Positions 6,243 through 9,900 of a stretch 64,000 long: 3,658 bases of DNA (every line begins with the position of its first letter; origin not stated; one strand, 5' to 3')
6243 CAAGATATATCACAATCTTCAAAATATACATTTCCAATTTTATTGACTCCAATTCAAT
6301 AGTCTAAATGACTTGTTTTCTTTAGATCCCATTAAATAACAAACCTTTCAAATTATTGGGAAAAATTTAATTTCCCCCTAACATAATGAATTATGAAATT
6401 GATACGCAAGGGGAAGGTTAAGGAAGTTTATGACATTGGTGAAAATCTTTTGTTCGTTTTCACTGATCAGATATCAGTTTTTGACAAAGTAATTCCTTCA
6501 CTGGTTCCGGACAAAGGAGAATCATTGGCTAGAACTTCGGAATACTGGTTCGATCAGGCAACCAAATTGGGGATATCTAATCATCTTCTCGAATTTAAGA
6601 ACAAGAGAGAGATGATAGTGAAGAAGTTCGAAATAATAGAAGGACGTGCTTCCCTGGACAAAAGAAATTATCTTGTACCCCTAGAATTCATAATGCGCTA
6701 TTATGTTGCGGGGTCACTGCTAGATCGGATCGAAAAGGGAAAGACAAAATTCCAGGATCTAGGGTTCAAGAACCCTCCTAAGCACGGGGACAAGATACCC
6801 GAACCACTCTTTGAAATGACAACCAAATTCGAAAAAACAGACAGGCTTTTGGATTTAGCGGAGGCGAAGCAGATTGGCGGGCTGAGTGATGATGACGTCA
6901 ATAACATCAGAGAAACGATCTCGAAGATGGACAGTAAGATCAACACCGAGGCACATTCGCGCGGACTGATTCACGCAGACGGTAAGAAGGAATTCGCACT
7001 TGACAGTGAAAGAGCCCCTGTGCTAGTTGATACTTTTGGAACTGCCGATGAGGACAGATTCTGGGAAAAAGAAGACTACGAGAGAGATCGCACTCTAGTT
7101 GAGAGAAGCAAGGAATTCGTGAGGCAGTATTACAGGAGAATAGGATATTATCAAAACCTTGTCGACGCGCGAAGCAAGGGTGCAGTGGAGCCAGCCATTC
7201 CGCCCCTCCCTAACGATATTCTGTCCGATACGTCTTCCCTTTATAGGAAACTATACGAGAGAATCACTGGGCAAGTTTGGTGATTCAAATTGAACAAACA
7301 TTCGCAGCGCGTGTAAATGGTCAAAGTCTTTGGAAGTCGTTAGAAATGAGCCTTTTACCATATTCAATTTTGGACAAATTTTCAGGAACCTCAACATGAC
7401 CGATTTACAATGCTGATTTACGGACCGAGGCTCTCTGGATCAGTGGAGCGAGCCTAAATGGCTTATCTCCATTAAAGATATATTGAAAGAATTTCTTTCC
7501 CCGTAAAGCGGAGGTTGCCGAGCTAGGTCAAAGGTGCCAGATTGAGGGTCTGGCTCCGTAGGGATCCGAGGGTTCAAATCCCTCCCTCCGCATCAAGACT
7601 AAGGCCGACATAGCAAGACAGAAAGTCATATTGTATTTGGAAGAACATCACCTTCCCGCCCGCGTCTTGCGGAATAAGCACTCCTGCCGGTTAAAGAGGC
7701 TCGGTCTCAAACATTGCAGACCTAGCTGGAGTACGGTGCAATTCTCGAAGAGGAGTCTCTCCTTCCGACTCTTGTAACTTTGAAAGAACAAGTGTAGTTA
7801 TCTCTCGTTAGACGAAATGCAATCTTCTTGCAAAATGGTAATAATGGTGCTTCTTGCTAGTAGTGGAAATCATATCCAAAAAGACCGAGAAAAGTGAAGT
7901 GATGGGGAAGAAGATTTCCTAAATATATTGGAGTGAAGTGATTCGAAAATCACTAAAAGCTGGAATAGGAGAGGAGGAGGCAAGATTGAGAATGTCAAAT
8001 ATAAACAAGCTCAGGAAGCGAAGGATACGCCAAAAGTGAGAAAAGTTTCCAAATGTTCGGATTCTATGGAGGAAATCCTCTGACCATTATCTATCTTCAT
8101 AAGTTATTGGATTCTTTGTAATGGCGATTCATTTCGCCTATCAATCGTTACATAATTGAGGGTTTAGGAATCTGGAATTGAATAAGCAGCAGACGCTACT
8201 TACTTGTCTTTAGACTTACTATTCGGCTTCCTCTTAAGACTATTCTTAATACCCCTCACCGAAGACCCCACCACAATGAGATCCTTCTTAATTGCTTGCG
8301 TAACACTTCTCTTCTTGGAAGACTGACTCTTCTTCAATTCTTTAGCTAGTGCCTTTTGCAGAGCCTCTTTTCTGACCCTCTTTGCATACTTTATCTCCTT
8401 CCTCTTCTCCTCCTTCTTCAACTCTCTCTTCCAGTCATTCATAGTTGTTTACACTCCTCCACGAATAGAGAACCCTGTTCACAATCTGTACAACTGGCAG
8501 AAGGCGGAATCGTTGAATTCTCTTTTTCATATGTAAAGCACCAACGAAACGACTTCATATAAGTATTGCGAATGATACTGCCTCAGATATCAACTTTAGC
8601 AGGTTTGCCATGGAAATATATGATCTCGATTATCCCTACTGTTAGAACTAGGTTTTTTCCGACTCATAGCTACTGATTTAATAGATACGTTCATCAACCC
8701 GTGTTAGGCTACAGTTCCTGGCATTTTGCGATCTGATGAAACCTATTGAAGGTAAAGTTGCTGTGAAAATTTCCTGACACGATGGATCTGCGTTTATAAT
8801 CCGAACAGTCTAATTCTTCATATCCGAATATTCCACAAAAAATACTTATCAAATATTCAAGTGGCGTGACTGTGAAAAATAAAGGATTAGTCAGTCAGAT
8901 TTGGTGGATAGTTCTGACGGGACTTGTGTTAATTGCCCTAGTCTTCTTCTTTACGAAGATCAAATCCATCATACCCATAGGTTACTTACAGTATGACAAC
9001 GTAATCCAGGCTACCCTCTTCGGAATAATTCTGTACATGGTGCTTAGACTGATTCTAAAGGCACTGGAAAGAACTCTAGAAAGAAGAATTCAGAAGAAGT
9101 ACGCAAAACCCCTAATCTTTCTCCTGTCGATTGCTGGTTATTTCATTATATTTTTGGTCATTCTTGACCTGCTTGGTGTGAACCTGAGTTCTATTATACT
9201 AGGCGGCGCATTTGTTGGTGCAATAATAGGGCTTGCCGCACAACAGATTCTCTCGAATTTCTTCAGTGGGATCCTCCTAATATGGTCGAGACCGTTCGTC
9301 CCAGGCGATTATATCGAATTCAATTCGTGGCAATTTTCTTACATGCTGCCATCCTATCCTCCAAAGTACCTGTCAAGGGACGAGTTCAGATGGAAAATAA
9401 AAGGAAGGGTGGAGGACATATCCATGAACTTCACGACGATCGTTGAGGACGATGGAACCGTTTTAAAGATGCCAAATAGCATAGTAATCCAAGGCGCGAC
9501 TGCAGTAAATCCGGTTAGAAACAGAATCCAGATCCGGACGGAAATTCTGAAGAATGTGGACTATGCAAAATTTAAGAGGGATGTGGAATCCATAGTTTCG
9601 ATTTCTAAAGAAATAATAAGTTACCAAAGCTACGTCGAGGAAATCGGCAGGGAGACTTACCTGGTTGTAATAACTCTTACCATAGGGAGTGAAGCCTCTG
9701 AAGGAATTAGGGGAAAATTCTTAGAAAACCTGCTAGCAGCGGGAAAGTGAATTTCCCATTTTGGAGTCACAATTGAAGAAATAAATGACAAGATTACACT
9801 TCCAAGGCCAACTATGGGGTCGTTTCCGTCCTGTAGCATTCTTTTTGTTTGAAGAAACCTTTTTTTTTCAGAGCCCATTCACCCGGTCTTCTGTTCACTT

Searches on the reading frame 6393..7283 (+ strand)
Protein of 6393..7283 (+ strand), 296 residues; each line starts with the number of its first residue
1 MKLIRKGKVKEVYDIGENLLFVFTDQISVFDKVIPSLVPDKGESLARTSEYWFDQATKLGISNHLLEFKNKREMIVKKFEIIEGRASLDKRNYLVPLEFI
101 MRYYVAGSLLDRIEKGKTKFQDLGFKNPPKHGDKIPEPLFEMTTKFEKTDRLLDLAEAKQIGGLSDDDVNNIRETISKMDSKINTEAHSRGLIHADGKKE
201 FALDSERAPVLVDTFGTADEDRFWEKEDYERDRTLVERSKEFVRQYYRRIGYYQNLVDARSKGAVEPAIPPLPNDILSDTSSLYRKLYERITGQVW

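Call 10: search_protein_families(library=ncbifam, proteins=[window:6393-7283:+], max_evalue=0.00001)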
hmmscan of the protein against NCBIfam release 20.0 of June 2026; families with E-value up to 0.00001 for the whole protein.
window:6393-7283:+ (296 aa): 7 families
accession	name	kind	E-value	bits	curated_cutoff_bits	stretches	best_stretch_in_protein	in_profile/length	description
NF010564.0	PRK13959.1-1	subfamily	1.4e-128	428.1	459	1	1-296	1-294/294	phosphoribosylaminoimidazolesuccinocarboxamide synthase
TIGR00081.1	purC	equivalog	8.5e-54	182.8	189.9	1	4-295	8-273/279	phosphoribosylaminoimidazolesuccinocarboxamide synthase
NF010568.0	PRK13961.1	equivalog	1.8e-48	165.3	251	1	2-294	14-294/297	phosphoribosylaminoimidazolesuccinocarboxamide synthase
NF009251.0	PRK12607.1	equivalog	3.7e-41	141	371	1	4-294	19-290/315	phosphoribosylaminoimidazolesuccinocarboxamide synthase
NF010566.0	PRK13959.1-4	equivalog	2e-29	102.8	546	1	91-251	118-266/339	phosphoribosylaminoimidazolesuccinocarboxamide synthase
NF010567.0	PRK13960.1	equivalog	8.3e-13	47.9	581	1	14-294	51-343/367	phosphoribosylaminoimidazolesuccinocarboxamide synthase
TIGR02735.1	purC_vibrio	equivalog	6.7e-12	44.9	394.2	1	16-294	52-342/365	phosphoribosylaminoimidazolesuccinocarboxamide synthase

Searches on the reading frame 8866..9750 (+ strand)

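Call 10: search_protein_families(library=ncbifam, proteins=[window:8866-9750:+], max_evalue=0.00001)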
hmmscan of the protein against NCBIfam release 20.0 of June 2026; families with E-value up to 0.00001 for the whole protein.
window:8866-9750:+ (294 aa): 2 families
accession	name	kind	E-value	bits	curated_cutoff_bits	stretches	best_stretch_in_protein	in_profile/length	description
NF047602.1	MscsSHelicob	equivalog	1e-10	41.5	400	1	46-154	13-120/260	small-conductance mechanosensitive channel MscS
NF007662.0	PRK10334.1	subfamily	1.9e-10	40.5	321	1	43-152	27-138/286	small-conductance mechanosensitive channel MscS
